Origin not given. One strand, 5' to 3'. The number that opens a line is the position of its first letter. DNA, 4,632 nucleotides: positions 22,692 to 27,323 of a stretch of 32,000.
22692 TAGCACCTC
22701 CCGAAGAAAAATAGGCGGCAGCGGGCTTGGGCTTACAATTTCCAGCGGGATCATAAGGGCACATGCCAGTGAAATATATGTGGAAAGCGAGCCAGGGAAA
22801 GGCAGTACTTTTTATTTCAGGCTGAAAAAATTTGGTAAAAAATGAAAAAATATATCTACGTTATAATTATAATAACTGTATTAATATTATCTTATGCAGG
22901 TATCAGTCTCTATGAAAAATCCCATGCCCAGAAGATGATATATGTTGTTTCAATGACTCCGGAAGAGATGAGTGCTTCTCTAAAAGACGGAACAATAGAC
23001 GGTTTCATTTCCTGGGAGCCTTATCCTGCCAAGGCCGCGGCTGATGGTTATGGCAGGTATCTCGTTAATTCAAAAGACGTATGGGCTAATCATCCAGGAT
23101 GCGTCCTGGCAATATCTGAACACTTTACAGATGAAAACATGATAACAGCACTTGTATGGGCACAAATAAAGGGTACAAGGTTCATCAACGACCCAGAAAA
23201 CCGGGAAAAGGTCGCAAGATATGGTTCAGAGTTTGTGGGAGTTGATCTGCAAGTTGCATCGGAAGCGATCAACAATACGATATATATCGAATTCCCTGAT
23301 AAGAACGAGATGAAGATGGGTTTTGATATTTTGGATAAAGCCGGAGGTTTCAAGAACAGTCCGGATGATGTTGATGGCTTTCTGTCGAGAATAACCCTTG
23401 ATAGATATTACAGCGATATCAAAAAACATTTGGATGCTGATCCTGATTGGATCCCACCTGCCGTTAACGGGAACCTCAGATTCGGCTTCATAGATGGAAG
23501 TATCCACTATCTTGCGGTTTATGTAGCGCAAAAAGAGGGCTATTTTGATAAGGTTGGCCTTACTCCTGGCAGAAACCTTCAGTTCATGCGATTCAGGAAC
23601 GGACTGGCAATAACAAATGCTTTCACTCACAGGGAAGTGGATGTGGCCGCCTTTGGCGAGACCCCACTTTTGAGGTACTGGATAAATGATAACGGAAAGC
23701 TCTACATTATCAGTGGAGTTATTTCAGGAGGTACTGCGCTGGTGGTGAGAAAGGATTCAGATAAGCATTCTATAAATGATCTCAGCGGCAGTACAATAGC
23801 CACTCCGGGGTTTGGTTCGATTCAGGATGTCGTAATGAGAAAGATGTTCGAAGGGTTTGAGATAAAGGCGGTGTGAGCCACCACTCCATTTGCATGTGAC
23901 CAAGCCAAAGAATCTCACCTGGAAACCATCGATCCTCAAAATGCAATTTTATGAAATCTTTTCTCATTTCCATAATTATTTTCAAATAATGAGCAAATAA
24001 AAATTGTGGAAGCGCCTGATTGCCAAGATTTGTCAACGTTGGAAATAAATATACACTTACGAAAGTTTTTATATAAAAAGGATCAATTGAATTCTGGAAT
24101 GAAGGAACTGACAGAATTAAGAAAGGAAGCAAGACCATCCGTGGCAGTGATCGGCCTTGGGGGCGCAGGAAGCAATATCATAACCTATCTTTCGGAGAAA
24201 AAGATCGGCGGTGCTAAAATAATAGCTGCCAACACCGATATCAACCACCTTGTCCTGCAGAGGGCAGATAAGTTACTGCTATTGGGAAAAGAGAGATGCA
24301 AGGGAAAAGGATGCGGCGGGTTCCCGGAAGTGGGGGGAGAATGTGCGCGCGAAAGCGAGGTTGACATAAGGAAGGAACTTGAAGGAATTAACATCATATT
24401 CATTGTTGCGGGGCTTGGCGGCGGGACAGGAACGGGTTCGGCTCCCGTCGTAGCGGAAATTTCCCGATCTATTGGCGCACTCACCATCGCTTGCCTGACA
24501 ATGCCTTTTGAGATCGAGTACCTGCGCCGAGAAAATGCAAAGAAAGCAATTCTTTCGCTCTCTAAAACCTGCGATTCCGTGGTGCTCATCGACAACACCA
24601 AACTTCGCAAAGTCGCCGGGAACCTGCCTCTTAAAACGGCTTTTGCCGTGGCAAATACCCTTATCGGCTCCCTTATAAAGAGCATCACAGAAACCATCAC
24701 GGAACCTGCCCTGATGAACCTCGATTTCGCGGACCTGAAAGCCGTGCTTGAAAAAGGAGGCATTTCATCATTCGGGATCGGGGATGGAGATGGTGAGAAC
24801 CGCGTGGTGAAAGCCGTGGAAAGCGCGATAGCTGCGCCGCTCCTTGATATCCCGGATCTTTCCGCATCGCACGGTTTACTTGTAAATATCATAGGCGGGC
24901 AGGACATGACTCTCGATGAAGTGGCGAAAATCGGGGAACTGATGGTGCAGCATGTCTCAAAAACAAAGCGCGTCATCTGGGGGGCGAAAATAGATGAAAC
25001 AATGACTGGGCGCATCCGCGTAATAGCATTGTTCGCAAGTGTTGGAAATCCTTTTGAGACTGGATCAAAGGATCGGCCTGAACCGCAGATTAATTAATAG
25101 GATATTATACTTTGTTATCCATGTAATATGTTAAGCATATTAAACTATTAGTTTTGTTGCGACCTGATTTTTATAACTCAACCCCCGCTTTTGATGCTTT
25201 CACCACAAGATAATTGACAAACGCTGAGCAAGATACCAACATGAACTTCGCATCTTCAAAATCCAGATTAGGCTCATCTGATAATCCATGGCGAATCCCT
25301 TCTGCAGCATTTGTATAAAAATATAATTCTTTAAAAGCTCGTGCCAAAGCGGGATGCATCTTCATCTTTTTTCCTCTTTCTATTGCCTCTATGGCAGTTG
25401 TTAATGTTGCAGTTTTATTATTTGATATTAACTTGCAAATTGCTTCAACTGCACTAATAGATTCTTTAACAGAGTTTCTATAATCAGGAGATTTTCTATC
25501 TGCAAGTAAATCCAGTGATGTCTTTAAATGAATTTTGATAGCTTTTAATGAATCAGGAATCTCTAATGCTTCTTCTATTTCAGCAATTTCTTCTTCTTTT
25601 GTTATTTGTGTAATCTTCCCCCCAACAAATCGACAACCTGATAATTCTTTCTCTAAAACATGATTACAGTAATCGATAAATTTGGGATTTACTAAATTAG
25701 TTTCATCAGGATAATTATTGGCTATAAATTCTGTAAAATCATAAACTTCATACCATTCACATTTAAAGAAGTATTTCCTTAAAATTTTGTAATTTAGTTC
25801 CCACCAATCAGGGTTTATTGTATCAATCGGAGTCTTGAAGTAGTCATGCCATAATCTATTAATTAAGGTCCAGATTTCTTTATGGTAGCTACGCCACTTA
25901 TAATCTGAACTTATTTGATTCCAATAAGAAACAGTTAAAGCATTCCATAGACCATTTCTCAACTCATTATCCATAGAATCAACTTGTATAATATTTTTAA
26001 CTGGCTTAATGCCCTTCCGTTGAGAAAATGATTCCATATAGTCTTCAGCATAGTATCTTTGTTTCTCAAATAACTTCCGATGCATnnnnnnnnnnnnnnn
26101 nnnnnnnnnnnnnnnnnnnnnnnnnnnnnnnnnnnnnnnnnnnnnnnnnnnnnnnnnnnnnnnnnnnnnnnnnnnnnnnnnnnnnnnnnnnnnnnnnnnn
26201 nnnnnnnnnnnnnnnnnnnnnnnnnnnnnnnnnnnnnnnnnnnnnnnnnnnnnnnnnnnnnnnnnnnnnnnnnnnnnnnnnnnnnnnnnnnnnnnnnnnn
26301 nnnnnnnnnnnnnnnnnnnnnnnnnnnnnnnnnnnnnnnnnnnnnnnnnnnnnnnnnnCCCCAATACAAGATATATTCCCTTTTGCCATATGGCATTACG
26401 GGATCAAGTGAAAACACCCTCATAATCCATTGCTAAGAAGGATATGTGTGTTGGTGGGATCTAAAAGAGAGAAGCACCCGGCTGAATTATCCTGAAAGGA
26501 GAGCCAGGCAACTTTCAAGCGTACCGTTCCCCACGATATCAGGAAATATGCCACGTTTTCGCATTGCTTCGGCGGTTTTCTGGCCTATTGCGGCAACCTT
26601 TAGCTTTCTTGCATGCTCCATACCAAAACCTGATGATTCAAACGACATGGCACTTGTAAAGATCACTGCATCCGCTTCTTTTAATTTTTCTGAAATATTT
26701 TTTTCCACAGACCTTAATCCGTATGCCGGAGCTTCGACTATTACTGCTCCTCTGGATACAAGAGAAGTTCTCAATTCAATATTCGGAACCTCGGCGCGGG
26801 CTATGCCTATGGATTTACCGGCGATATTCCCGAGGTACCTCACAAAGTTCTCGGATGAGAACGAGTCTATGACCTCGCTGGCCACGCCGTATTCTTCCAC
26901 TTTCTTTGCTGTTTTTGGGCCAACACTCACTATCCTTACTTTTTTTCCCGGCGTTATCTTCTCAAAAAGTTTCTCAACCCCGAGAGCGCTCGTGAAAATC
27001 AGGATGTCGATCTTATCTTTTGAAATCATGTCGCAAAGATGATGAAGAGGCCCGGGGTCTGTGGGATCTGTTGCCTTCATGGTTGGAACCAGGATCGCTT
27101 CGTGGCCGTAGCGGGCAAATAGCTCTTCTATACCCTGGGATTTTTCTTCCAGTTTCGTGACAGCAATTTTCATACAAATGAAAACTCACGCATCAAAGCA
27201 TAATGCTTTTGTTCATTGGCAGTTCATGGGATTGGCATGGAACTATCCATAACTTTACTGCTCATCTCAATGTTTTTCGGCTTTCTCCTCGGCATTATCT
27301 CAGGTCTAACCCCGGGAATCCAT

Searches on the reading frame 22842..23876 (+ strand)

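Call 10: search_protein_families(library=pfam, proteins=[window:22842-23876:+], max_evalue=0.01)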
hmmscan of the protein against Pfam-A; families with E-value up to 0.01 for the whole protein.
window:22842-23876:+ (344 aa): 2 families
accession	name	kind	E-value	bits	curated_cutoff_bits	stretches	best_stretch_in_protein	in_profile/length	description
PF13379.11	NMT1_2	-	6.5e-27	95.4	24.7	2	30-126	151-249/252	NMT1-like family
PF09084.16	NMT1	-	2.5e-07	31.2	20.5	1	224-341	5-117/216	NMT1/THI5 like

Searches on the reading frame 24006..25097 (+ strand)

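Call 10: search_protein_families(library=pfam, proteins=[window:24006-25097:+], max_evalue=0.01)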
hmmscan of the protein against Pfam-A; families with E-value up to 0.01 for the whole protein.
window:24006-25097:+ (363 aa): 3 families
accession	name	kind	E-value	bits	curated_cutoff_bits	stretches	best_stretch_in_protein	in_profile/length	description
PF00091.31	Tubulin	-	1.4e-38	133.5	33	1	46-204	2-189/190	Tubulin/FtsZ family, GTPase domain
PF12327.13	FtsZ_C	-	3.9e-24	85.2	27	1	252-344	1-92/95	FtsZ family, C-terminal domain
PF13809.12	Tubulin_2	-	0.0028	17.4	27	0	127-152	160-185/356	Tubulin like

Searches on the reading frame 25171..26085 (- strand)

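Call 10: search_protein_families(library=pfam, proteins=[window:25171-26085:-], max_evalue=0.01)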
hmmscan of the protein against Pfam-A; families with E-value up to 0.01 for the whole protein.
window:25171-26085:- (304 aa): 1 family
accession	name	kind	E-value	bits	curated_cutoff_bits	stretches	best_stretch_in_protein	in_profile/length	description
PF18863.6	AbiJ_NTD4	-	5.1e-36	124.9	34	1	19-175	2-151/152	AbiJ N-terminal domain 4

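Call 114: search_protein_families(library=padloc, proteins=[window:25171-26085:-], max_evalue=0.001)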
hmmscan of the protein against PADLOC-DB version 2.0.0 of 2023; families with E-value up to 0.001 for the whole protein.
window:25171-26085:- (304 aa): 2 families
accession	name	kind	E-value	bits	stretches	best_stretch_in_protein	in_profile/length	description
PDLC04997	PDC-S32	-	1.9e-111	370.4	1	14-298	4-282/285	-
PDLC04996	PDC-S32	-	5.4e-94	312.9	1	18-299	3-278/280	-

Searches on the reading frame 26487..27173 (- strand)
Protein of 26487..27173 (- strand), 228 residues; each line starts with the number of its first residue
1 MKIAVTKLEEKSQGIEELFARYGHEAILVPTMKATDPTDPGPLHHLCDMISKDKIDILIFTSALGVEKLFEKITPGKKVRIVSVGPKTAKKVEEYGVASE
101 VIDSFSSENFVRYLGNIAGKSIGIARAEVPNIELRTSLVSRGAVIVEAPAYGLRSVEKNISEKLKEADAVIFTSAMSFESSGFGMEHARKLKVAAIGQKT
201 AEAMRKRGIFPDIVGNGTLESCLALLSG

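Call 10: search_protein_families(library=pfam, proteins=[window:26487-27173:-], max_evalue=0.01)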
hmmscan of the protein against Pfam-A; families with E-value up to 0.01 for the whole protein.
window:26487-27173:- (228 aa): 1 family
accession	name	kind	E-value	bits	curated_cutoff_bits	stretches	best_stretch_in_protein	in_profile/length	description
PF02602.20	HEM4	-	4.7e-34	117.9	27.5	1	15-214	3-220/231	Uroporphyrinogen-III synthase HemD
